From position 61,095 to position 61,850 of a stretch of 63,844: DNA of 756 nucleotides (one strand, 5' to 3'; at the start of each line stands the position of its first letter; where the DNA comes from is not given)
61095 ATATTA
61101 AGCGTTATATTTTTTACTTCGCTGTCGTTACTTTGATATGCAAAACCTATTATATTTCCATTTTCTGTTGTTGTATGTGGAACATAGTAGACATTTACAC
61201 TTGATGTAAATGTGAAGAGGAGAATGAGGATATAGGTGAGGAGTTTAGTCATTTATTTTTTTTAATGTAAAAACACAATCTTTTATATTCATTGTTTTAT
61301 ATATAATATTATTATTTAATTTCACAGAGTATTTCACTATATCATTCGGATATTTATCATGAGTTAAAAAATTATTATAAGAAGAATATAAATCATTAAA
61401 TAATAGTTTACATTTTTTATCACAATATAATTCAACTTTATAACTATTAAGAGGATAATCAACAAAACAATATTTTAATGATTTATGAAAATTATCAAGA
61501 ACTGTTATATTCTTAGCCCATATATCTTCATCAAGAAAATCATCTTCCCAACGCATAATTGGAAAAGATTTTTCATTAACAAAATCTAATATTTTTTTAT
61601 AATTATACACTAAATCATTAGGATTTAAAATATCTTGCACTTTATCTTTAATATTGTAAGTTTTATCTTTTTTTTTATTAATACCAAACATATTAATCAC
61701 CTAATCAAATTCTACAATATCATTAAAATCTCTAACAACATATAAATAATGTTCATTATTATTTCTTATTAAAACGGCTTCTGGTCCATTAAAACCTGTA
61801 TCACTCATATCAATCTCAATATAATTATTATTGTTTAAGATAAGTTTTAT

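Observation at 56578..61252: The leader is grafted in frame at four different depths of a pre-toxin scaffold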

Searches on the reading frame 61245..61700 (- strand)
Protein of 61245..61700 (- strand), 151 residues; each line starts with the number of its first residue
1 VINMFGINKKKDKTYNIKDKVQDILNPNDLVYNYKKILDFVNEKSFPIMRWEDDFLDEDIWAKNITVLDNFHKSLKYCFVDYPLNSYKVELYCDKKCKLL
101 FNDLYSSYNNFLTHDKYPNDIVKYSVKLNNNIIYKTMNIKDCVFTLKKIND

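Call 61: search_protein_families(library=pfam, proteins=[window:61245-61700:-], max_evalue=0.01)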
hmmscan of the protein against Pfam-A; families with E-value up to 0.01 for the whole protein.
window:61245-61700:- (151 aa): 0 families
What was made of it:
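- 61245..62470 (-): Three small immunity-like ORFs after T0: 62111-62470, 61701-62051 and 61245-61700. The last one ends ...IND* inside the T1 leader junction. No confident Pfam hit (call 61); the immunity role is inferred from position.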
